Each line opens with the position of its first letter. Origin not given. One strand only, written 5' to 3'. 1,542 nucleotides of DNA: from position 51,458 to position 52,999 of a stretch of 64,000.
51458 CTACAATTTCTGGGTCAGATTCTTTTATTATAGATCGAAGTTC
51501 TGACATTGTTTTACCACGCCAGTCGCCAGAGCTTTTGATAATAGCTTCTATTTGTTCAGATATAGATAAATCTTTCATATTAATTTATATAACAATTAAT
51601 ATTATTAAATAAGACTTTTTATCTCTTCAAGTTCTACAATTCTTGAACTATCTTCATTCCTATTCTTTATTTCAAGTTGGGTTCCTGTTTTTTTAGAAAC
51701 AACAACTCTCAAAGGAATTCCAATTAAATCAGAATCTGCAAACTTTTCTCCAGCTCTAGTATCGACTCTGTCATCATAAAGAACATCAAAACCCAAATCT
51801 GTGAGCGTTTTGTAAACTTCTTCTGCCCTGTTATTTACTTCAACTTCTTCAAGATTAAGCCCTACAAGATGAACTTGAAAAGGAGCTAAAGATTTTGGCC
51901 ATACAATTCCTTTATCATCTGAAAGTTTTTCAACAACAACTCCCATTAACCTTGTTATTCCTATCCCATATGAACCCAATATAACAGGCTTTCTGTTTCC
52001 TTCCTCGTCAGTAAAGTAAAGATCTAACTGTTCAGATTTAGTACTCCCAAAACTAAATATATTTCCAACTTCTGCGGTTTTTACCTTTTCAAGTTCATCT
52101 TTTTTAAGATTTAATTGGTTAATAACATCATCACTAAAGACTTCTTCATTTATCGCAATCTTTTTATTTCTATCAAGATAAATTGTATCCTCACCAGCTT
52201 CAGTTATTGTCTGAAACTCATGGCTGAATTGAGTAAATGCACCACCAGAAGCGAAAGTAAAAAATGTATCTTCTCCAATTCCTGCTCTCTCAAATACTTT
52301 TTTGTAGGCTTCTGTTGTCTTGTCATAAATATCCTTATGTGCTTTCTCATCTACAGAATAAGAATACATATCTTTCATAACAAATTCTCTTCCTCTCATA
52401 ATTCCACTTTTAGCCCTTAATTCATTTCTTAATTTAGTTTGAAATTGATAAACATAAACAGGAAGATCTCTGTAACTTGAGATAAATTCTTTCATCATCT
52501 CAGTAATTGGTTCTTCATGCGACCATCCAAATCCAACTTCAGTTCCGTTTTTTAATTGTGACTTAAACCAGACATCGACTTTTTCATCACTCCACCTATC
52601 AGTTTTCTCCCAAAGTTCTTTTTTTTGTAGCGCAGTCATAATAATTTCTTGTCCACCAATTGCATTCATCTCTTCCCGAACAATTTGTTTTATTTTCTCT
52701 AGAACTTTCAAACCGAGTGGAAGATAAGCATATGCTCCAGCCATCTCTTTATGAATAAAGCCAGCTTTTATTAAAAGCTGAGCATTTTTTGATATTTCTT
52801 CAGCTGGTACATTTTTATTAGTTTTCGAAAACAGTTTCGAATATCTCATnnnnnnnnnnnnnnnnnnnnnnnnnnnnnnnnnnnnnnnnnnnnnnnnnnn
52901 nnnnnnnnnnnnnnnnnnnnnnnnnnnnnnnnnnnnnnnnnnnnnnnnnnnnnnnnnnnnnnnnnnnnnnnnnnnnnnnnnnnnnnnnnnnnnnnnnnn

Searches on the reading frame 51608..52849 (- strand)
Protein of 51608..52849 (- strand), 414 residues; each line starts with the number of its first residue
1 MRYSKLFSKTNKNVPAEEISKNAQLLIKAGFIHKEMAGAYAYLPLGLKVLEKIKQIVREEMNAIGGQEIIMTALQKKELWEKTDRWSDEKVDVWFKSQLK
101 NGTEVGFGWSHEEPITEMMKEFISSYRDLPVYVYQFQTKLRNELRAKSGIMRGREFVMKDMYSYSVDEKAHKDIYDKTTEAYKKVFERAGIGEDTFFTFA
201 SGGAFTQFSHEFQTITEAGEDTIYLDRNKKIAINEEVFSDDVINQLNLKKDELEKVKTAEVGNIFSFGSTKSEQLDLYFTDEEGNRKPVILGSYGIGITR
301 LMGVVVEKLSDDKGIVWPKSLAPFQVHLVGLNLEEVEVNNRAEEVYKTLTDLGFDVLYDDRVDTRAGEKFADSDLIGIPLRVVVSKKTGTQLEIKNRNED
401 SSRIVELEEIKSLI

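Call 11: find_homologous_proteins(query=window:51608-52849:-, max_evalue=1e-30)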
Query window:51608-52849:- (414 aa): 8000 proteins with E <= 1e-30 among 8000 candidates; the best 120 are listed.
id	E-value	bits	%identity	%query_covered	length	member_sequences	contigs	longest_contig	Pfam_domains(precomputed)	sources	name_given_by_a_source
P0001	2.5e-269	910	100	100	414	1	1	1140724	PF03129.26,PF00587.31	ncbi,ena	-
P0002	2.0e-211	720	77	100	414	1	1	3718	PF03129.26,PF00587.31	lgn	-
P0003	2.9e-211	719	76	100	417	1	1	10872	PF03129.26,PF00587.31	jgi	jgi:prolyl-tRNA synthetase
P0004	8.7e-211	718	78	99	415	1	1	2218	PF03129.26,PF00587.31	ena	-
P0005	2.2e-209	713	78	99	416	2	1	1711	PF03129.26,PF00587.31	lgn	-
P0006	4.2e-209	712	77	99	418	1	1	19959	PF03129.26,PF00587.31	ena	-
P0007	1.9e-207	707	75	99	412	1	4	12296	PF03129.26,PF00587.31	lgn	-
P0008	3.0e-207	706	74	100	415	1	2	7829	PF03129.26,PF00587.31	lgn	-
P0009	9.1e-207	705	75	100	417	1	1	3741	PF03129.26,PF00587.31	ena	-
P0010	1.3e-205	701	74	100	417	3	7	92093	PF03129.26,PF00587.31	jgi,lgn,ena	-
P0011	1.9e-203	694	74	100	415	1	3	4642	PF03129.26,PF00587.31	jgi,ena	-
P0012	2.5e-203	693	74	98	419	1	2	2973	PF03129.26,PF00587.31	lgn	-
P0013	8.2e-203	692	74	100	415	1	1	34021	PF03129.26,PF00587.31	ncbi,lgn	ncbi:MAG: aminoacyl--tRNA ligase-related protein [Candidatus Dojkabacteria bacterium]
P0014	1.4e-202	691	74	99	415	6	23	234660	PF03129.26,PF00587.31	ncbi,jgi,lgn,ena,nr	ncbi:prolyl-tRNA synthetase [Patescibacteria group bacterium]|nr:prolyl-tRNA synthetase [Candidatus 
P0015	3.5e-202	689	73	99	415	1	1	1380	PF03129.26,PF00587.31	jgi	jgi:prolyl-tRNA synthetase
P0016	3.9e-202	689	73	100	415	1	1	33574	PF03129.26,PF00587.31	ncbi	ncbi:MAG: proline--tRNA ligase [Candidatus Dojkabacteria bacterium]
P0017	1.3e-201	688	74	100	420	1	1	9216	PF03129.26,PF00587.31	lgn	-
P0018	4.1e-201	686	74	100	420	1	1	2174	PF03129.26,PF00587.31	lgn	-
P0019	9.8e-201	685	74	100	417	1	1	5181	PF03129.26,PF00587.31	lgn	-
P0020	1.1e-200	684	74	100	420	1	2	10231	PF03129.26,PF00587.31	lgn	-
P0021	6.9e-200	682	72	99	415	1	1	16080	PF03129.26,PF00587.31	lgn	-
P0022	4.1e-199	679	71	100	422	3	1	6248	PF03129.26,PF00587.31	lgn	-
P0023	1.2e-198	678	73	99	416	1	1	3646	PF03129.26,PF00587.31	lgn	-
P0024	1.3e-198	678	73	99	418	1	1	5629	PF03129.26,PF00587.31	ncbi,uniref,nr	ncbi:prolyl-tRNA synthetase [Candidatus Dojkabacteria bacterium]|uniref:Proline--tRNA ligase n=1 Tax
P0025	3.0e-198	677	72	99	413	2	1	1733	PF03129.26,PF00587.31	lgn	-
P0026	3.9e-198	676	72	99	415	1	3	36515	PF03129.26,PF00587.31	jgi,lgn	-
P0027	4.0e-197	673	72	99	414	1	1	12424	PF03129.26,PF00587.31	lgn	-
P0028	5.9e-197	672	73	100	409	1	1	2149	PF03129.26,PF00587.31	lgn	-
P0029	1.3e-196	671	72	100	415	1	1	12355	PF03129.26,PF00587.31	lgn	-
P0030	4.6e-196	669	72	99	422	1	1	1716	PF03129.26,PF00587.31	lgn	-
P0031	5.9e-196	669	71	99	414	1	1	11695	PF03129.26,PF00587.31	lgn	-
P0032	6.2e-196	669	72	100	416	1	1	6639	PF03129.26,PF00587.31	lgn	-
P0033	4.2e-195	666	71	99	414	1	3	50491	PF03129.26,PF00587.31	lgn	-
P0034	5.5e-195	666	71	99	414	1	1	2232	PF03129.26,PF00587.31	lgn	-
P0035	1.2e-194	665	71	99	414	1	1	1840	PF03129.26,PF00587.31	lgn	-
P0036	2.6e-194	664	71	100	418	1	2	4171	PF03129.26,PF00587.31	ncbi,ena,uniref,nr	ncbi:prolyl-tRNA synthetase [Candidatus Dojkabacteria bacterium]|uniref:Proline--tRNA ligase n=1 Tax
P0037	4.1e-194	663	72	100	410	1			PF03129.26,PF00587.31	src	-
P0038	1.7e-193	661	71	99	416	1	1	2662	PF03129.26,PF00587.31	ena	-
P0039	1.0e-192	658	71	100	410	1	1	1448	PF03129.26,PF00587.31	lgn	-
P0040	1.1e-192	658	72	100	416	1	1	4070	PF03129.26,PF00587.31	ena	-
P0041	3.1e-192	657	71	99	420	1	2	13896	PF03129.26,PF00587.31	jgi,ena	-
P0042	3.2e-192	657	71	100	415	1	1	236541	PF03129.26,PF00587.31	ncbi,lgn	-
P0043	4.2e-192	656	72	99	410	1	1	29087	PF03129.26,PF00587.31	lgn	-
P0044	6.6e-192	656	71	100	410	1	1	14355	PF03129.26,PF00587.31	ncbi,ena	-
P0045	7.7e-192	655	69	100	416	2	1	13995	PF03129.26,PF00587.31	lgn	-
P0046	1.0e-191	655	73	98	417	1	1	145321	PF03129.26,PF00587.31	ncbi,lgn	-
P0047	2.0e-191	654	70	100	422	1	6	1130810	PF03129.26,PF00587.31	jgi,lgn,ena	-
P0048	2.2e-191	654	71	98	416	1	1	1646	PF03129.26,PF00587.31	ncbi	-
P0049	2.7e-191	654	70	99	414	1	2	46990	PF03129.26,PF00587.31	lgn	-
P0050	3.6e-191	653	71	98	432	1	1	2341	PF03129.26,PF00587.31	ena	-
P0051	4.1e-191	653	71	99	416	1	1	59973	PF03129.26,PF00587.31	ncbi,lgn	ncbi:MAG: aminoacyl--tRNA ligase-related protein [Patescibacteria group bacterium]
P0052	6.0e-191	652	70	99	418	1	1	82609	PF03129.26,PF00587.31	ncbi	-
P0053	6.8e-191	652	71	99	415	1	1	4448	PF03129.26,PF00587.31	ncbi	-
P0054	6.8e-191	652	72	99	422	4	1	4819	PF03129.26,PF00587.31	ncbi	-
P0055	8.6e-191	652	71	100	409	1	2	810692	PF03129.26,PF00587.31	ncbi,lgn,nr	ncbi:MAG TPA: aminoacyl--tRNA ligase-related protein [Patescibacteria group bacterium]|nr:aminoacyl-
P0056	1.1e-190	652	70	99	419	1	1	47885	PF03129.26,PF00587.31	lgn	-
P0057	1.9e-190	651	69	100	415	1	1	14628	PF03129.26,PF00587.31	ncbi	-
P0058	2.2e-190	651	69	100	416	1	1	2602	PF03129.26,PF00587.31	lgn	-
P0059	2.2e-190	651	70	100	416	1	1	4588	PF03129.26,PF00587.31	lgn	-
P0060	2.4e-190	650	72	99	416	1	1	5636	PF03129.26,PF00587.31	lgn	-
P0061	4.0e-190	650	69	100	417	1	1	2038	PF03129.26,PF00587.31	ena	-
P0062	4.2e-190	650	69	100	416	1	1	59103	PF03129.26,PF00587.31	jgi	jgi:prolyl-tRNA synthetase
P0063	4.6e-190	650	71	100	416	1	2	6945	PF03129.26,PF00587.31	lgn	-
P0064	4.9e-190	650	69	99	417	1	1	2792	PF03129.26,PF00587.31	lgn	-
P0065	8.1e-190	649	69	99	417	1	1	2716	PF03129.26,PF00587.31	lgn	-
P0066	1.1e-189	648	70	100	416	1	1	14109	PF03129.26,PF00587.31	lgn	-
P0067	1.5e-189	648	68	99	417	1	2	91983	PF03129.26,PF00587.31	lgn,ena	-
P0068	1.5e-189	648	69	100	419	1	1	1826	PF03129.26,PF00587.31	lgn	-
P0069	1.6e-189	648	69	99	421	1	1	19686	PF03129.26,PF00587.31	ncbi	-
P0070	1.6e-189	648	72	100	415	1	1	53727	PF03129.26,PF00587.31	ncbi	-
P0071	2.0e-189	647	71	98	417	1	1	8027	PF03129.26,PF00587.31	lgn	-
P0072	2.1e-189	647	69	99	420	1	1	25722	PF03129.26,PF00587.31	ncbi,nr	ncbi:MAG TPA: aminoacyl--tRNA ligase-related protein [Candidatus Saccharimonadales bacterium]|nr:ami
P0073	2.4e-189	647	71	98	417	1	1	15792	PF03129.26,PF00587.31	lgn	-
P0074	3.4e-189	647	68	100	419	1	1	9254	PF03129.26,PF00587.31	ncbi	-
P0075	3.9e-189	647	69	98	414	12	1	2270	PF03129.26,PF00587.31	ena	-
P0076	4.9e-189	646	70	100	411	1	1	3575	PF03129.26,PF00587.31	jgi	jgi:prolyl-tRNA synthetase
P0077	5.1e-189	646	70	99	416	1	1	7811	PF03129.26,PF00587.31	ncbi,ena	-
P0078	6.5e-189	646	70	99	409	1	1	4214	PF03129.26,PF00587.31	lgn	-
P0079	7.5e-189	646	68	99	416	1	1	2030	PF03129.26,PF00587.31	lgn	-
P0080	8.3e-189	645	69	100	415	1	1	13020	PF03129.26,PF00587.31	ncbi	-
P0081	8.8e-189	645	69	99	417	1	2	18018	PF03129.26,PF00587.31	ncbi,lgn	-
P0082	8.8e-189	645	70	99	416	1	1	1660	PF03129.26,PF00587.31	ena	-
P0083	9.4e-189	645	70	100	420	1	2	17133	PF03129.26,PF00587.31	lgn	-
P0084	9.6e-189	645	71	99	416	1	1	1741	PF03129.26,PF00587.31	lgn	-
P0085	1.0e-188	645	73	94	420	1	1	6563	PF03129.26,PF00587.31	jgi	-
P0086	1.2e-188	645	70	98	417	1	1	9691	PF03129.26,PF00587.31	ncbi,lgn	-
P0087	1.3e-188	645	72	97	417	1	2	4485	PF03129.26,PF00587.31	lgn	-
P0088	1.6e-188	645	68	99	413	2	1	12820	PF03129.26,PF00587.31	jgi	-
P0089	1.8e-188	644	68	99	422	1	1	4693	PF03129.26,PF00587.31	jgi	jgi:prolyl-tRNA synthetase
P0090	1.9e-188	644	68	100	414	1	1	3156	PF03129.26,PF00587.31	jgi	jgi:prolyl-tRNA synthetase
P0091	1.9e-188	644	69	99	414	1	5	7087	PF03129.26,PF00587.31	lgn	-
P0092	2.0e-188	644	72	94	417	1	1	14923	PF03129.26,PF00587.31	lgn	-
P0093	2.3e-188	644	67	99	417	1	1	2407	PF03129.26,PF00587.31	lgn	-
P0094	2.5e-188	644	69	99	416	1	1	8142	PF03129.26,PF00587.31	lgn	-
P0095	2.9e-188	644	70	98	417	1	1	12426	PF03129.26,PF00587.31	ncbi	-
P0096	3.9e-188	643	69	100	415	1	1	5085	PF03129.26,PF00587.31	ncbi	-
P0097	4.6e-188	643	70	98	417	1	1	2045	PF03129.26,PF00587.31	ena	-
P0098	4.9e-188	643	70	99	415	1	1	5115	PF03129.26,PF00587.31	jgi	jgi:prolyl-tRNA synthetase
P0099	5.1e-188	643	71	94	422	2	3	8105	PF03129.26,PF00587.31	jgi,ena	-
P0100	5.7e-188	643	70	99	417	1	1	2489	PF03129.26,PF00587.31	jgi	jgi:prolyl-tRNA synthetase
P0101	6.4e-188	643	68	99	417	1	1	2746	PF03129.26,PF00587.31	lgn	-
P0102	7.6e-188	642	70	100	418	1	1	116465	PF03129.26,PF00587.31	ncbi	-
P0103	8.1e-188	642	70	98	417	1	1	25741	PF03129.26,PF00587.31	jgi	jgi:prolyl-tRNA synthetase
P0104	8.1e-188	642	69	99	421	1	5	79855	PF03129.26,PF00587.31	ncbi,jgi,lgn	-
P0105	9.0e-188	642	70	99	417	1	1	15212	PF03129.26,PF00587.31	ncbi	-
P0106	9.3e-188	642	68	100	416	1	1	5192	PF03129.26,PF00587.31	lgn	-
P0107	9.6e-188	642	69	100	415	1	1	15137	PF03129.26,PF00587.31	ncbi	-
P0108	9.7e-188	642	70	99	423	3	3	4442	PF03129.26,PF00587.31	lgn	-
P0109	9.9e-188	642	70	100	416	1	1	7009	PF03129.26,PF00587.31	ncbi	-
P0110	1.3e-187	642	70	98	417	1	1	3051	PF03129.26,PF00587.31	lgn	-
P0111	1.4e-187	641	73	94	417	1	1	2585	PF03129.26,PF00587.31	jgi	jgi:prolyl-tRNA synthetase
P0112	1.4e-187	641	69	100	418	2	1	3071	PF03129.26,PF00587.31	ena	-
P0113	1.5e-187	641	70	98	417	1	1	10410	PF03129.26,PF00587.31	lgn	-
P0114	1.6e-187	641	70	99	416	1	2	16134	PF03129.26,PF00587.31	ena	-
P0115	1.7e-187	641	70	98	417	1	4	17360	PF03129.26,PF00587.31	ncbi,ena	ncbi:MAG: hypothetical protein RLZZ342_360 [Candidatus Parcubacteria bacterium]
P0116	1.8e-187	641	70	98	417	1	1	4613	PF03129.26,PF00587.31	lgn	-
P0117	2.0e-187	641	68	100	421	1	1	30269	PF03129.26,PF00587.31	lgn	-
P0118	2.0e-187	641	68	100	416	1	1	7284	PF03129.26,PF00587.31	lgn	-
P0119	2.2e-187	641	72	94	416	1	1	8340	PF03129.26,PF00587.31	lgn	-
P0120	2.2e-187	641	71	96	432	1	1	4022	PF03129.26,PF00587.31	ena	-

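Call 12: search_protein_families(library=pfam, proteins=[window:51608-52849:-])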
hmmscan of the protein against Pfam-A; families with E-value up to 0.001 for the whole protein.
window:51608-52849:- (414 aa): 2 families
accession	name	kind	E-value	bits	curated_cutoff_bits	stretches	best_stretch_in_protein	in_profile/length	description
PF00587.30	tRNA-synt_2b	-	1.3e-25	90.9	29.3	1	100-308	6-178/179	tRNA synthetase class II core domain (G, H, P, S and T)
PF03129.25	HGTP_anticodon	-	9.4e-13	48.6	21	1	328-412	4-89/94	Anticodon binding domain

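Call 15: find_related_loci(query=A1, collection=genome_contigs, flank=1500)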
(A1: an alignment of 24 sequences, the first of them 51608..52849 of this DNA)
Query A1 (414 aa) in genome_contigs; peptide patterns used: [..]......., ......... (x = any residue, [..] = any of these).
599 stretches matched a pattern (row limit reached: there are more); 579 encode a relative of the query (tblastn E <= 1e-3); the best 80 are kept; 80 distinct loci.
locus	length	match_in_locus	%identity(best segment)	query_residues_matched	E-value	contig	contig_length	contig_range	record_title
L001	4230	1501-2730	74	1-410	0e+0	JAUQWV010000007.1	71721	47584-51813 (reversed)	MAG: Candidatus Dojkabacteria bacterium isolate BIN12 contig_315364, whole genome shotgun sequence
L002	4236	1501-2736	73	1-412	0e+0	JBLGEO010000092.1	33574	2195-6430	MAG: Candidatus Dojkabacteria bacterium isolate cluster3_bin.91 cluster3_bin.91_NODE_3700, whole genome shotgun sequence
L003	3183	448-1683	74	1-412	0e+0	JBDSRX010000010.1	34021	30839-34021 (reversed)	MAG: Candidatus Dojkabacteria bacterium isolate cluster1_bin.520 k127_8447850, whole genome shotgun sequence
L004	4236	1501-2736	73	1-410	0e+0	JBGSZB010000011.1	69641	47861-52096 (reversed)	MAG: Candidatus Dojkabacteria bacterium isolate JTS-AC489 k141_2164028, whole genome shotgun sequence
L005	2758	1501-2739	73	1-410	0e+0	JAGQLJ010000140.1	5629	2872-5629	MAG: Candidatus Dojkabacteria bacterium isolate HKST-UBA13 2012-05-30_1_(paired)_contig_539721, whole genome shotgun seq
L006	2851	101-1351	71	1-414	0e+0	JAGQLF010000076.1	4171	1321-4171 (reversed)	MAG: Candidatus Dojkabacteria bacterium isolate HKST-UBA09 NODE_76_length_4171_cov_3.707865, whole genome shotgun sequen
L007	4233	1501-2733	70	1-410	0e+0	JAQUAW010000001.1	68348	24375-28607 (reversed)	MAG: Patescibacteria group bacterium isolate STC_93 NODE_838_length_68348_cov_3.869439_Sandtown_C, whole genome shotgun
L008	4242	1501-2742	71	1-414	0e+0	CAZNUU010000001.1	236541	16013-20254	MAG TPA_asm: uncultured Candidatus Saccharibacteria bacterium isolate SRP273308_co1_7 genome assembly, contig: NODE_41_l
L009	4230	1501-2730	71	1-410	0e+0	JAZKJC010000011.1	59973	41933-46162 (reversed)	MAG: Patescibacteria group bacterium isolate ADI_DC_SW_02_SPN_11032020-bin081_1 DCSW02SPN_B081_1_000000000011, whole gen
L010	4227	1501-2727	71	1-414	0e+0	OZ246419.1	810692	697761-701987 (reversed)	MAG: uncultured Gammaproteobacteria bacterium isolate binchicken_co84_156 genome assembly, chromosome: 1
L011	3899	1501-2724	71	1-405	0e+0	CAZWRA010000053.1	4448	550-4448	MAG TPA_asm: uncultured Candidatus Saccharibacteria bacterium isolate binchicken_co58_69 genome assembly, contig: NODE_1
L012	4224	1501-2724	69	1-407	0e+0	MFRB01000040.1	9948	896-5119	MAG: Candidatus Magasanikbacteria bacterium RIFOXYD12_FULL_33_17 rifoxyd3_full_scaffold_1814, whole genome shotgun seque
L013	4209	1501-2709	72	1-403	0e+0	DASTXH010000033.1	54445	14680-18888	MAG TPA_asm: Candidatus Saccharimonadales bacterium isolate SMAG_U2409 k141_912589, whole genome shotgun sequence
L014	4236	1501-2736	69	1-411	0e+0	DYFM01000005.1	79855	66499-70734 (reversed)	MAG TPA_asm: Candidatus Paceibacter sp. isolate BE2011_3_41_10 Afr_mines_BE2011_125_length_79855_cov_4_394825, whole gen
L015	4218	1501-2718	70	1-405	0e+0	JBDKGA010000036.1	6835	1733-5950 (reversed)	MAG: Candidatus Parcubacteria bacterium isolate farmington_2019_sw_WHONDRS-S19S_0053_B_bin.33 scaffold_23195, whole geno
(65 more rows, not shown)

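Call 36: find_related_loci(query=A1, collection=metagenome_contigs, flank=2500)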
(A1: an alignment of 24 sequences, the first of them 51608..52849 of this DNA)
Query A1 (414 aa) in metagenome_contigs; peptide patterns used: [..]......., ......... (x = any residue, [..] = any of these).
600 stretches matched a pattern (row limit reached: there are more); 569 encode a relative of the query (tblastn E <= 1e-3); the best 80 are kept; 80 distinct loci.
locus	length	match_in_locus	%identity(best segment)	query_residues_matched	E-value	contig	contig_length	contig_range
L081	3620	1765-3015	74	1-413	0e+0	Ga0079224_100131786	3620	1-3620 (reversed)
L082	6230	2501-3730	74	1-410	0e+0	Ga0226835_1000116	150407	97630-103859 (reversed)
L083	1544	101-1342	72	1-414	0e+0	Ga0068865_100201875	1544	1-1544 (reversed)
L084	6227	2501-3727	72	1-409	0e+0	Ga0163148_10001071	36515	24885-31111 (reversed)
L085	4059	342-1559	71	1-405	0e+0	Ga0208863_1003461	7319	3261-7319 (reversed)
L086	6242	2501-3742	70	1-414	0e+0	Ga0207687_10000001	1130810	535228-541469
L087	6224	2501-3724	71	1-414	0e+0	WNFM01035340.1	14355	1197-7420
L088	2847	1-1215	72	4-413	0e+0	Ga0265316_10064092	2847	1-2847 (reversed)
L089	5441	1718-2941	69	1-407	0e+0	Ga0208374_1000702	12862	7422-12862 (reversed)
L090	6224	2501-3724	69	1-407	0e+0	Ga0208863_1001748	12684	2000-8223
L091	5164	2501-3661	73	1-388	0e+0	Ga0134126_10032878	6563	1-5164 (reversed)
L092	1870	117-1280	71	1-388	0e+0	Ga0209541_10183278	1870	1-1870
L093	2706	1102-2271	73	1-391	0e+0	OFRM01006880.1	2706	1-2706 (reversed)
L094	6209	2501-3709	71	1-403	0e+0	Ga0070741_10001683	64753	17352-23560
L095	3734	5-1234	69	1-410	0e+0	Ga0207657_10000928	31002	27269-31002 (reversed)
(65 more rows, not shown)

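Call 37: find_encoding_contigs(protein=P0006, flank=3000, max_places=3)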
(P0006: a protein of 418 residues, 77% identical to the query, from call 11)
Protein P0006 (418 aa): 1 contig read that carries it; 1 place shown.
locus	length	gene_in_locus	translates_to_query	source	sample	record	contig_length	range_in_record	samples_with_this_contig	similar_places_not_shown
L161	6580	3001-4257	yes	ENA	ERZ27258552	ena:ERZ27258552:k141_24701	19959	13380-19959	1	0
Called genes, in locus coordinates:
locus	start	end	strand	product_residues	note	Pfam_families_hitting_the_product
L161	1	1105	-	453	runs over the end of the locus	PF02655:ATP-grasp_3 (weak)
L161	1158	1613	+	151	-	-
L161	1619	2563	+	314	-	PF01565:FAD_binding_4, PF02873:MurB_C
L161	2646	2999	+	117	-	PF02482:Ribosomal_S30AE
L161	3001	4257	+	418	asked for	PF00587:tRNA-synt_2b, PF03129:HGTP_anticodon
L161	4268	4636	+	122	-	-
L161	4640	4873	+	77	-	PF00462:Glutaredoxin, PF13417:GST_N_3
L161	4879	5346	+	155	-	-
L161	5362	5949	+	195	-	PF10108:DNA_pol_B_exo2 (faint), PF13482:RNase_H_2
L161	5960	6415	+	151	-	-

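Call 38: find_encoding_contigs(protein=P0003, flank=3000, max_places=3)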
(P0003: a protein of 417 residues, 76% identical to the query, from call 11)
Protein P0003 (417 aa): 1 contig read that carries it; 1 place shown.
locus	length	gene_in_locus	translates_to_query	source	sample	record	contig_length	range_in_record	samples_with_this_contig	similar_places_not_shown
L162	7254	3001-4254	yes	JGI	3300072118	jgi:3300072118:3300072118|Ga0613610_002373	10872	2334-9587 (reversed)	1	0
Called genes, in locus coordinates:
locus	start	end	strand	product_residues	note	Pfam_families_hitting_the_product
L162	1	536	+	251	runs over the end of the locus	PF00459:Inositol_P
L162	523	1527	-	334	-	PF00149:Metallophos, PF12850:Metallophos_2 (weak)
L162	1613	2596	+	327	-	-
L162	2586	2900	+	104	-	-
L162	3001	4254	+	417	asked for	PF00587:tRNA-synt_2b, PF03129:HGTP_anticodon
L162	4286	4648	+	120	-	-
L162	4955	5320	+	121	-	-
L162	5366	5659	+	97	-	-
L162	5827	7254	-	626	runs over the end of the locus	PF13522:GATase_6, PF13537:GATase_7, PF00733:Asn_synthase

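Call 51: find_encoding_contigs(protein=P0010, flank=2500, max_places=2)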
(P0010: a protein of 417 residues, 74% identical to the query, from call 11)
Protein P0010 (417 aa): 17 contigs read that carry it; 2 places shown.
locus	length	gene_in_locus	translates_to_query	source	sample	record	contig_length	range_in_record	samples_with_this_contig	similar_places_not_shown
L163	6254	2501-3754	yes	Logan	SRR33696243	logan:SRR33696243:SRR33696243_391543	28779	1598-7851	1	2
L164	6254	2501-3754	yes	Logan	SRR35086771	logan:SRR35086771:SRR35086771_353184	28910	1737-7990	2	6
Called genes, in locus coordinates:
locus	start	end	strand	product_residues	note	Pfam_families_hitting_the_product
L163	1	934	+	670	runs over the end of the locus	-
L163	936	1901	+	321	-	PF01699:Na_Ca_ex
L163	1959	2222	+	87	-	PF13396:PLDc_N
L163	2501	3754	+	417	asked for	PF00587:tRNA-synt_2b, PF03129:HGTP_anticodon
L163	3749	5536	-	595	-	-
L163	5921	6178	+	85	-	-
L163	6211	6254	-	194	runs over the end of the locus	PF02834:LigT_PEase (faint)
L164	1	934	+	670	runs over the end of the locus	-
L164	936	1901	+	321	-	PF01699:Na_Ca_ex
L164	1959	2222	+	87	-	PF13396:PLDc_N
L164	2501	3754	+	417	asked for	PF00587:tRNA-synt_2b, PF03129:HGTP_anticodon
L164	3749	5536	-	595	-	-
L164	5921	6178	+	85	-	-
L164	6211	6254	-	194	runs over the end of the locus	PF02834:LigT_PEase (faint)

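Call 52: find_encoding_contigs(protein=P0007, flank=2500, max_places=2)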
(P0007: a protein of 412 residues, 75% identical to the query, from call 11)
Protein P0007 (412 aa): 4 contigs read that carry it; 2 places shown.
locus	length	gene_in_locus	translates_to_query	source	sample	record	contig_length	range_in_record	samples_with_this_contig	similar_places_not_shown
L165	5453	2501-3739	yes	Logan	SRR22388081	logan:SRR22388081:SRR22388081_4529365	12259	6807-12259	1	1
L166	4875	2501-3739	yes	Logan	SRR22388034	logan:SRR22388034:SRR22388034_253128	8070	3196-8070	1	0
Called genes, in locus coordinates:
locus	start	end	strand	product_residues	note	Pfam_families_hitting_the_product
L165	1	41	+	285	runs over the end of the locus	PF00318:Ribosomal_S2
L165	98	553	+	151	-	PF25025:EF-Ts_N (weak), PF00889:EF_TS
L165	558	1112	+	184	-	PF01765:RRF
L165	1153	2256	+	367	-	PF02163:Peptidase_M50, PF04495:GRASP55_65, PF00595:PDZ (weak), PF13180:PDZ_2, PF14685:PDZ_Tricorn (weak), PF17820:PDZ_6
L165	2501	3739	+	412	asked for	PF00587:tRNA-synt_2b, PF03129:HGTP_anticodon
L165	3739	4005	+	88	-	-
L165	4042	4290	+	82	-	-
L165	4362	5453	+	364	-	?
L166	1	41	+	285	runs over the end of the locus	PF00318:Ribosomal_S2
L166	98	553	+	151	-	PF25025:EF-Ts_N (weak), PF00889:EF_TS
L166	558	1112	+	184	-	PF01765:RRF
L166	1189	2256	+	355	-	PF02163:Peptidase_M50, PF04495:GRASP55_65, PF00595:PDZ (weak), PF13180:PDZ_2, PF14685:PDZ_Tricorn (weak), PF17820:PDZ_6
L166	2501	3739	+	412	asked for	PF00587:tRNA-synt_2b, PF03129:HGTP_anticodon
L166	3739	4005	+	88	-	-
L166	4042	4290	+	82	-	-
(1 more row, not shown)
